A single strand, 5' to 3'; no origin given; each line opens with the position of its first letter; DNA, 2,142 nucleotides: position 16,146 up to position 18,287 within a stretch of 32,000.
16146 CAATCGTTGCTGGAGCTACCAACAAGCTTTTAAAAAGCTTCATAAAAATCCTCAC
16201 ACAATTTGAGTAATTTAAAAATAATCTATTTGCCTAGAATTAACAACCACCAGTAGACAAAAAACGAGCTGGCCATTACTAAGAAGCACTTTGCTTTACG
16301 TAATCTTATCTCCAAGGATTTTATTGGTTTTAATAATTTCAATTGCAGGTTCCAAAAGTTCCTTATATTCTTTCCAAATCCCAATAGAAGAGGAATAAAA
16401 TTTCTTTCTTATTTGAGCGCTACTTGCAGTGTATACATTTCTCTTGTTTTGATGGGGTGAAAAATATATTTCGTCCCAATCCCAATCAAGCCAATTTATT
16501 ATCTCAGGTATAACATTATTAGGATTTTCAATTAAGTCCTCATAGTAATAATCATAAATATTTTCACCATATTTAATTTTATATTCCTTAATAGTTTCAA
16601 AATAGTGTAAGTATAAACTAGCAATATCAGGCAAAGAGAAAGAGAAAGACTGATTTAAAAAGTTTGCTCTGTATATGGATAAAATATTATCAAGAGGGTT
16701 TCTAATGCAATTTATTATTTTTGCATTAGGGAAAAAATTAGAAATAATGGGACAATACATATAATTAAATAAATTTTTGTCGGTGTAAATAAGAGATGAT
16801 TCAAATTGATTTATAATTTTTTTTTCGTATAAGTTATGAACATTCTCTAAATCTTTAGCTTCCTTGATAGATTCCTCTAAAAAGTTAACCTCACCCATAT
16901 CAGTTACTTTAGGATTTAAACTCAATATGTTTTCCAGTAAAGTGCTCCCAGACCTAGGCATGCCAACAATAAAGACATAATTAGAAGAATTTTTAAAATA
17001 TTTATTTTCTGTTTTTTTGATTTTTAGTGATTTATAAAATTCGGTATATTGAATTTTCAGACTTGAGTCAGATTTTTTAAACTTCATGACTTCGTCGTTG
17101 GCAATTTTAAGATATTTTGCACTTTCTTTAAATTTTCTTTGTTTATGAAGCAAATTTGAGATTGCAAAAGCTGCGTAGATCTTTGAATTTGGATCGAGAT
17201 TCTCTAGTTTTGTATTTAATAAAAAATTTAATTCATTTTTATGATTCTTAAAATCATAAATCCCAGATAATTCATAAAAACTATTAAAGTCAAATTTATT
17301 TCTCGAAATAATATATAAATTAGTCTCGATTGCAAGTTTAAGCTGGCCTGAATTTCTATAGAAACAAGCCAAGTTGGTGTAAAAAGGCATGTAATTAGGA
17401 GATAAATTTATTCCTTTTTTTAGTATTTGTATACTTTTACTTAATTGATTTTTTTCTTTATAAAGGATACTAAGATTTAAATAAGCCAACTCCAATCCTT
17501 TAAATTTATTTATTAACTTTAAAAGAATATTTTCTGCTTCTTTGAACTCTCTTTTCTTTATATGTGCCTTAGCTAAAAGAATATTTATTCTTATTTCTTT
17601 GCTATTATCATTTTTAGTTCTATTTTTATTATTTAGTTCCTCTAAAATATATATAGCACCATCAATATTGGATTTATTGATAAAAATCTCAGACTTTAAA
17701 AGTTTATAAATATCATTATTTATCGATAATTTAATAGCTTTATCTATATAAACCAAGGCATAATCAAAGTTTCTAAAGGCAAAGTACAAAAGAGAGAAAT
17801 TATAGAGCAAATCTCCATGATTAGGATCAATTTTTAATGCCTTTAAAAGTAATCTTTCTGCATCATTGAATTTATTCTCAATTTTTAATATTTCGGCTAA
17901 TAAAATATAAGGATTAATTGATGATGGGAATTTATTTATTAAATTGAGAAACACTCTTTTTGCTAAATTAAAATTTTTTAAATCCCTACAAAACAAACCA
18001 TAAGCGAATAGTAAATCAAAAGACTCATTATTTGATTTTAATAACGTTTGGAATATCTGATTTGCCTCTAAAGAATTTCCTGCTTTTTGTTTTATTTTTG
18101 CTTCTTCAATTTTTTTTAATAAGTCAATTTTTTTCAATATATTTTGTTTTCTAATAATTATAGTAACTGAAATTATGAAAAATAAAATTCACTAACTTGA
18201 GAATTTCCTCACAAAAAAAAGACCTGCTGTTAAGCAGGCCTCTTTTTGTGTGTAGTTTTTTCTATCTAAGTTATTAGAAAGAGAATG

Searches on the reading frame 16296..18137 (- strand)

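Call 100: search_protein_families(library=pfam, proteins=[window:16296-18137:-], max_evalue=0.001)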
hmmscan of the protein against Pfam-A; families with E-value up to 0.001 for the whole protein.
window:16296-18137:- (613 aa): 17 families
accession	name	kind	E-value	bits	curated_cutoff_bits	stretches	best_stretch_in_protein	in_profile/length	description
PF13469.12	Sulfotransfer_3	-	6.7e-27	95.6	27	1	388-556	2-216/216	Sulfotransferase family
PF14559.12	TPR_19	-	6.3e-15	55.7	25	0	87-136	4-53/68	Tetratricopeptide repeat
PF00685.33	Sulfotransfer_1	-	1.2e-14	54.7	22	1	388-591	4-234/255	Sulfotransferase domain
PF07719.23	TPR_2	-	9.9e-14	50.7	27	0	77-107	4-34/34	Tetratricopeptide repeat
PF13431.12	TPR_17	-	4.6e-13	48.8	24.4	1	239-270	2-33/34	Tetratricopeptide repeat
PF13181.12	TPR_8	-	1.2e-12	47.3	25.7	0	218-249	3-34/34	Tetratricopeptide repeat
PF13428.12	TPR_14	-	3.8e-09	36.8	23.5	0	77-112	4-39/44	Tetratricopeptide repeat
PF00515.34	TPR_1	-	9.7e-07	28.8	27.8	0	77-107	4-34/34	Tetratricopeptide repeat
PF13414.12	TPR_11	-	3.4e-06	27.1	26.8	0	226-257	4-35/42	TPR repeat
PF25058.1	ARM_TT21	-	4.6e-06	27.1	27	1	141-260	6-138/155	Tetratricopeptide repeat protein 21 ARM repeat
PF13176.12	TPR_7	-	8.1e-06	26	27.9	0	187-208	4-25/36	Tetratricopeptide repeat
PF13432.12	TPR_16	-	1.5e-05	25.7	32.7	0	12-56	3-47/65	Tetratricopeptide repeat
PF13374.12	TPR_10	-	3.7e-05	24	27.5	0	80-103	8-31/42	Tetratricopeptide repeat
PF13424.12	TPR_12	-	7e-05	23.4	30.1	0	77-137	6-74/77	Tetratricopeptide repeat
PF09295.16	ChAPs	-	0.00013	21.5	20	0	19-93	213-287/395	ChAPs (Chs5p-Arf1p-binding proteins)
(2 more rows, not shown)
